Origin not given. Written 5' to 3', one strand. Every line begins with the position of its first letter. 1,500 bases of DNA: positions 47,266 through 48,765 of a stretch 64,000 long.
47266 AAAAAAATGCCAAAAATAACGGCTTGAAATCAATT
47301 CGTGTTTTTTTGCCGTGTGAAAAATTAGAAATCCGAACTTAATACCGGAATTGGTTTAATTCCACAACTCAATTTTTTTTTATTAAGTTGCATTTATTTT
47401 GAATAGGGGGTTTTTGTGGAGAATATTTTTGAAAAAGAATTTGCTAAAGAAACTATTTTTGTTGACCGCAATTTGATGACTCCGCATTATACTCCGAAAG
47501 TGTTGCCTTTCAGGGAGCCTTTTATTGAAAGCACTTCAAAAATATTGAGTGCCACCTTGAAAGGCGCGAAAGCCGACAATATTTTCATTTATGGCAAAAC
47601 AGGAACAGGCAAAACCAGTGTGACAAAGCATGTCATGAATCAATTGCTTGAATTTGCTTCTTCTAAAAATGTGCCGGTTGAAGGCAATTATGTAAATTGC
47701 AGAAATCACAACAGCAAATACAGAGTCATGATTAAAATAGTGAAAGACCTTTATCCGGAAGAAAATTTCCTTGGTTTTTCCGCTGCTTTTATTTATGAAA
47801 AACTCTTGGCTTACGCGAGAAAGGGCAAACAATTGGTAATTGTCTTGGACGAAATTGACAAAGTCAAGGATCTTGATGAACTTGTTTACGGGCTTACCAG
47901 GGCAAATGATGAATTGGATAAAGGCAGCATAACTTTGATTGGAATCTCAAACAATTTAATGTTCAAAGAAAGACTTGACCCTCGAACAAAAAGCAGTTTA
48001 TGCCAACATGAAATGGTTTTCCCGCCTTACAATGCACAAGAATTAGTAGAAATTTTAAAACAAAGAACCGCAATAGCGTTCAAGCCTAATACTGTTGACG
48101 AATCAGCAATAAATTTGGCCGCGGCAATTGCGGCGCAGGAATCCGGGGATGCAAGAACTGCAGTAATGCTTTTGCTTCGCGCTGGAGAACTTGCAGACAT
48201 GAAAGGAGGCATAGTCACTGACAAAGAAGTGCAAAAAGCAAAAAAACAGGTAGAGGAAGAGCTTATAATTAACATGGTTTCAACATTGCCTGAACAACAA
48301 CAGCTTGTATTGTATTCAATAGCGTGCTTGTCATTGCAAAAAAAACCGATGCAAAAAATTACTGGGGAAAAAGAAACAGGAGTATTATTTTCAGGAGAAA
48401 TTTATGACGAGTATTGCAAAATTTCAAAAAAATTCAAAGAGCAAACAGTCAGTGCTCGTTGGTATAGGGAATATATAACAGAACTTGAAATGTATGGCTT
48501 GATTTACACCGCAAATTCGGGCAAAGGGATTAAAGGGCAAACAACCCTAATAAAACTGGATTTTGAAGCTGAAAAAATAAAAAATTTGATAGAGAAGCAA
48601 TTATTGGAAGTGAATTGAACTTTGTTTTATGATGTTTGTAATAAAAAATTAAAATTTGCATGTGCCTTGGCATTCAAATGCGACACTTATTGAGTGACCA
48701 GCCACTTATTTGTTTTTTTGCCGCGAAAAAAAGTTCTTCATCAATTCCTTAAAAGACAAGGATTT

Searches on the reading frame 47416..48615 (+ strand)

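Call 22: search_protein_families(library=pfam, proteins=[window:47416-48615:+], max_evalue=0.01)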
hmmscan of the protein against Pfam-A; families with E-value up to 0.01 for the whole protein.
window:47416-48615:+ (400 aa): 19 families
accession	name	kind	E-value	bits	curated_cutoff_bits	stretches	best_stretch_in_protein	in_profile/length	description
PF22703.2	Cdc6_lid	-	2.2e-18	66.3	27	1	212-277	2-68/68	Cdc6 AAA+ ATPase-type lid domain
PF09079.17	Cdc6_C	-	2.8e-16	59.7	25.1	1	288-389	3-94/96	CDC6, C terminal winged helix domain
PF13401.12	AAA_22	-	4.2e-11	43.7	27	1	54-176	6-122/130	AAA domain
PF13191.12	AAA_16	-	3.1e-08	34.7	32.6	1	30-154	2-148/167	AAA ATPase domain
PF00004.35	AAA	-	1.8e-07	32.1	21.2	1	57-202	2-129/131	ATPase family associated with various cellular activities (AAA)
PF01637.24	ATPase_2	-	8e-07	29.5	33.2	1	47-167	14-142/225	ATPase domain predominantly from Archaea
PF00931.28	NB-ARC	-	2.6e-06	27.3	23.5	1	46-161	11-123/248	NB-ARC domain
PF13173.12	AAA_14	-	1.1e-05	25.9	27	1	56-185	5-106/129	AAA domain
PF22606.2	Cdc6-ORC-like_ATPase_lid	-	3.5e-05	24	27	1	205-261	1-57/60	Cdc6/ORC-like, ATPase lid domain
PF24883.2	NPHP3_N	-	0.00011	22.9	24.8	0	54-110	23-73/164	Nephrocystin 3, N-terminal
PF05673.19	DUF815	-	0.00043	20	23.8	1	46-77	46-77/249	Protein of unknown function (DUF815)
PF05621.17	TniB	-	0.0011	18.9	22.4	1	48-150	30-131/189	Bacterial TniB protein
PF00910.28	RNA_helicase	-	0.0012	19.7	21.5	1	56-100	1-41/105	RNA helicase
PF07728.20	AAA_5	-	0.0021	18.5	22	0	55-151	1-79/139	AAA domain (dynein-related subfamily)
PF13245.12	AAA_19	-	0.0022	18.6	25.1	1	50-163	8-113/134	AAA domain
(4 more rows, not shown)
